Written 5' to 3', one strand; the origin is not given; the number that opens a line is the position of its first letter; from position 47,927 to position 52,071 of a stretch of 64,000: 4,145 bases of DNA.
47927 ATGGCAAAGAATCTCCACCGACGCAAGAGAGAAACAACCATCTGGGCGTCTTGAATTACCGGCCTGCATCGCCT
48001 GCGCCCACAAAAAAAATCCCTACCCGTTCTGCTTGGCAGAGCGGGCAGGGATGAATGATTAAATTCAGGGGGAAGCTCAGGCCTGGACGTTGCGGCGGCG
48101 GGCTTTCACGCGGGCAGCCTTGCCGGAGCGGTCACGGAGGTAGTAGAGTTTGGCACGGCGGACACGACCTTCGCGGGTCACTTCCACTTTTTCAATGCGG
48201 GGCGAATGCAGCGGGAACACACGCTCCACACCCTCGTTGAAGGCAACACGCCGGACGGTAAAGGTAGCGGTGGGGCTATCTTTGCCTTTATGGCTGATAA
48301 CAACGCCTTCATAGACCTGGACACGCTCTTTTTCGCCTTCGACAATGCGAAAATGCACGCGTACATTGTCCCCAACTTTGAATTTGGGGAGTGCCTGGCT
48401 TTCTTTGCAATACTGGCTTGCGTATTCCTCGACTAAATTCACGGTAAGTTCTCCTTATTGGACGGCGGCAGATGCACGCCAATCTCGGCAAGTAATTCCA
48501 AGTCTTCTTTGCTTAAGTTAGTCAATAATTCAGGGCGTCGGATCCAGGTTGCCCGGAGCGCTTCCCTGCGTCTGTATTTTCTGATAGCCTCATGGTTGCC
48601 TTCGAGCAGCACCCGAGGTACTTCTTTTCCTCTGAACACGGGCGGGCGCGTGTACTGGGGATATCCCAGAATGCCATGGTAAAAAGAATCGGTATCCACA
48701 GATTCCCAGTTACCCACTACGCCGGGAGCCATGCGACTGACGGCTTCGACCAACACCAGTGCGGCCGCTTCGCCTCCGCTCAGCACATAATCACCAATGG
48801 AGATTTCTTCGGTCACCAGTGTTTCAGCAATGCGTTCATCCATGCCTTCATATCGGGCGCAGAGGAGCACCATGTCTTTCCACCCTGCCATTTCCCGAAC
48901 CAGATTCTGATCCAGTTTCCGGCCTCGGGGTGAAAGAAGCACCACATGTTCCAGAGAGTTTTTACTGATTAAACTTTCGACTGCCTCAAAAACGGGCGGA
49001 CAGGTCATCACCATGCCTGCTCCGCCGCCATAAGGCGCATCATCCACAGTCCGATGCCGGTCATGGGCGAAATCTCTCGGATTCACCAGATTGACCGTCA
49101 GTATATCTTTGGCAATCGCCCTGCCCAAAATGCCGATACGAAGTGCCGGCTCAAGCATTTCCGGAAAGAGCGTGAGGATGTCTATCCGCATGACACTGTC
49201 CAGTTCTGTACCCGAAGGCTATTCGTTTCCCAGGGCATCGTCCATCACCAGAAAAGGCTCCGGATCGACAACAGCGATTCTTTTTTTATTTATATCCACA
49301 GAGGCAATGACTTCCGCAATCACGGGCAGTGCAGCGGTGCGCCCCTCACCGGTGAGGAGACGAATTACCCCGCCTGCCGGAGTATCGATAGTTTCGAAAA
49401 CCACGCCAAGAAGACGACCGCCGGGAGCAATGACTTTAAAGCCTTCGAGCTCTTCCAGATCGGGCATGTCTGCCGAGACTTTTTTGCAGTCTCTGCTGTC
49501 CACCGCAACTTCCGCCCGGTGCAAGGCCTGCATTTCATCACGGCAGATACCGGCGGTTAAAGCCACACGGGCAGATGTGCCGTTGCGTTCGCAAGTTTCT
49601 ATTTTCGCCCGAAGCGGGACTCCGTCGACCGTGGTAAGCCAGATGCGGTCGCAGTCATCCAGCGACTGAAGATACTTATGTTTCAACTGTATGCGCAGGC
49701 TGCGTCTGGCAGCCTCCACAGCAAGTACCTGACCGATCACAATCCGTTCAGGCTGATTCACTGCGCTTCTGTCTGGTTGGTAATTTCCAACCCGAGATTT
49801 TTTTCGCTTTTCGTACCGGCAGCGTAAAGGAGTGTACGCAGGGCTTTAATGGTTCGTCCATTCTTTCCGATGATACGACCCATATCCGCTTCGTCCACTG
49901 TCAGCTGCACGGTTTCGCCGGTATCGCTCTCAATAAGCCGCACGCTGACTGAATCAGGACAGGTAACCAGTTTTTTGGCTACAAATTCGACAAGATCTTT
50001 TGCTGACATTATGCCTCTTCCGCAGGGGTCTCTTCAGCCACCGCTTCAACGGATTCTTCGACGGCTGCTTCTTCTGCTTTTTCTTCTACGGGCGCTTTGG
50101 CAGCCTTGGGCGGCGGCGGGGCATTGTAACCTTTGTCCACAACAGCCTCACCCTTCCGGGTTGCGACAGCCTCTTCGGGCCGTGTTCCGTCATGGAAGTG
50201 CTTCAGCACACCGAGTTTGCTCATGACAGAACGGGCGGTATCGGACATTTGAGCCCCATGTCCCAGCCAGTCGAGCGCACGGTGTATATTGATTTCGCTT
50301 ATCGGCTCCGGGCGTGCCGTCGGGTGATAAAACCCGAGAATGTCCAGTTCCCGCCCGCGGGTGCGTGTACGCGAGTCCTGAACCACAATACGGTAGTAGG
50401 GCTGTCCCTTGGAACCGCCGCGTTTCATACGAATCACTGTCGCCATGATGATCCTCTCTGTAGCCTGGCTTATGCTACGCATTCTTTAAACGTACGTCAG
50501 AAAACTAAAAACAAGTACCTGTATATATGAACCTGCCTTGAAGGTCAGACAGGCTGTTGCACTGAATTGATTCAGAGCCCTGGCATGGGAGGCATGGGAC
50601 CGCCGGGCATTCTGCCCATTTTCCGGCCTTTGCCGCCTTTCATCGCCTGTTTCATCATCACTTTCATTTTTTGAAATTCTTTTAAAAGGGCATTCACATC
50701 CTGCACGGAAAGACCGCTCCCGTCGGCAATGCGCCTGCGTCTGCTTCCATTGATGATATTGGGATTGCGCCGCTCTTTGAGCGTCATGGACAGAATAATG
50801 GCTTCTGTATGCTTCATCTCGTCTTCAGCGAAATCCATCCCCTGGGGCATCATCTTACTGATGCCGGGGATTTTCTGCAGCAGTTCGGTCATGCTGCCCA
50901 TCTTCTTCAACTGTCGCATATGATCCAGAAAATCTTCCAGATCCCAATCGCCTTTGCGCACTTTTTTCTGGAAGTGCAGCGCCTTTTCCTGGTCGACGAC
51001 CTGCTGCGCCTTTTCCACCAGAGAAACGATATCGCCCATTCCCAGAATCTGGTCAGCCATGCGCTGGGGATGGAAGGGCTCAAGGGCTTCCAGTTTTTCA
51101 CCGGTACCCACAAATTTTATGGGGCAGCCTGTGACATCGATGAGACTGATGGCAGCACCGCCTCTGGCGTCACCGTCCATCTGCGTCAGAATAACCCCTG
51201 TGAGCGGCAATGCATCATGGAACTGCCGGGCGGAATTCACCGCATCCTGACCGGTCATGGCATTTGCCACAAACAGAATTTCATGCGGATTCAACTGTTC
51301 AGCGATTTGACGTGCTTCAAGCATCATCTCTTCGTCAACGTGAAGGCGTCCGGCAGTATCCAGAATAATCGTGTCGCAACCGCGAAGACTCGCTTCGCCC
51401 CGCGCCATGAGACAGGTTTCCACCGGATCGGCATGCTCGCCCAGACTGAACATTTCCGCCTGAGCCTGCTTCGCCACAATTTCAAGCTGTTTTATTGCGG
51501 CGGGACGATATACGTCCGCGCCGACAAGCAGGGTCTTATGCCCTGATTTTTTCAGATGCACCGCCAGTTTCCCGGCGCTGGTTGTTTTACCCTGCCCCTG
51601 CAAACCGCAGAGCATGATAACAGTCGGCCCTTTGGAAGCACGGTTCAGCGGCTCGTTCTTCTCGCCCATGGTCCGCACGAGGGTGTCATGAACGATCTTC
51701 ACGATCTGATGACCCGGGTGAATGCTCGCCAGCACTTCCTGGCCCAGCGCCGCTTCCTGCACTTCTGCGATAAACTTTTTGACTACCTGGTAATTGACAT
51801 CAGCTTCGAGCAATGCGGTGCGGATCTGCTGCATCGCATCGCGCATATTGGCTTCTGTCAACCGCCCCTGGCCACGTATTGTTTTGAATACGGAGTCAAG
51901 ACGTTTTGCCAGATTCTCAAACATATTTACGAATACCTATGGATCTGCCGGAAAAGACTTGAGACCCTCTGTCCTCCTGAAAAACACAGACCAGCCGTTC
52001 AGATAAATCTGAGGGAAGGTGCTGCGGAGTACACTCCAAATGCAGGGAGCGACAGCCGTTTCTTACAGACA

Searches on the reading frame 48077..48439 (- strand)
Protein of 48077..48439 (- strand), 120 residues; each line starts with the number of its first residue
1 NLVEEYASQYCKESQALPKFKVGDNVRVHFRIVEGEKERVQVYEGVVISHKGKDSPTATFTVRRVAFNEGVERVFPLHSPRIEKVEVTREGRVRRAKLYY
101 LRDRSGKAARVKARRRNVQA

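Call 16: search_protein_families(library=pfam, proteins=[window:48077-48439:-], max_evalue=0.00001)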
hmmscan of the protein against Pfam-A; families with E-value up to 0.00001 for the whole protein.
window:48077-48439:- (120 aa): 1 family
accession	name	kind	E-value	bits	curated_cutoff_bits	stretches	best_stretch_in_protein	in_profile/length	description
PF01245.26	Ribosomal_L19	-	4.6e-45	152.6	22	1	2-113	2-110/111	Ribosomal protein L19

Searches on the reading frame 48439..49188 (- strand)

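Call 16: search_protein_families(library=pfam, proteins=[window:48439-49188:-], max_evalue=0.00001)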
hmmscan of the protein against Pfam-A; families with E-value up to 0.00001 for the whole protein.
window:48439-49188:- (249 aa): 1 family
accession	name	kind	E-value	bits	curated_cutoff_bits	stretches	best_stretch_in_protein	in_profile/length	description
PF01746.26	tRNA_m1G_MT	-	8.6e-59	199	27.3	1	22-219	2-195/195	tRNA (Guanine-1)-methyltransferase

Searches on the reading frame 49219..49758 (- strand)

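Call 18: search_protein_families(library=pfam, proteins=[window:49219-49758:-], max_evalue=0.00001)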
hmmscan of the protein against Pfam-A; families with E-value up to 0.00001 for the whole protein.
window:49219-49758:- (179 aa): 1 family
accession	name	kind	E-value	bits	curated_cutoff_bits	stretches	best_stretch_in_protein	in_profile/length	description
PF24986.1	PRC_RimM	-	1.1e-09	38.2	27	1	102-167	2-67/69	RimM PRC barrel domain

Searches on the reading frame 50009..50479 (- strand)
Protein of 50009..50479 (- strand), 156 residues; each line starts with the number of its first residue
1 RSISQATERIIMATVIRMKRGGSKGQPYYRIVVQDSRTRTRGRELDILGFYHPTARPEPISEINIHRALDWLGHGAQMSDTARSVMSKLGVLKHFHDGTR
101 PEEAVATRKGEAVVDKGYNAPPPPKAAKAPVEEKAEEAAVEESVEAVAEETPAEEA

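Call 52: search_protein_families(library=pfam, proteins=[window:50009-50479:-], max_evalue=0.01)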
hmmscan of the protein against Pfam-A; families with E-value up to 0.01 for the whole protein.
window:50009-50479:- (156 aa): 1 family
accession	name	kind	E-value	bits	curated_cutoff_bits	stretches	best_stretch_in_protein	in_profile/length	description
PF00886.24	Ribosomal_S16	-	4.9e-18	65.3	27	1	20-79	1-62/62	Ribosomal protein S16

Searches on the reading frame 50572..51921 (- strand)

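Call 18: search_protein_families(library=pfam, proteins=[window:50572-51921:-], max_evalue=0.00001)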
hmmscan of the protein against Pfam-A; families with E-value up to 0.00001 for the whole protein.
window:50572-51921:- (449 aa): 3 families
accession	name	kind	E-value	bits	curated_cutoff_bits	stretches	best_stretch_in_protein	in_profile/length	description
PF00448.28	SRP54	-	1.7e-68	230.6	22.7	1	99-294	1-196/196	SRP54-type protein, GTPase domain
PF02978.25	SRP_SPB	-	6.2e-33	113.5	27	1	326-423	2-91/91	Signal peptide binding domain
PF02881.24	SRP54_N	-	1.5e-21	76.8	22.4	1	4-81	1-75/75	SRP54-type protein, helical bundle domain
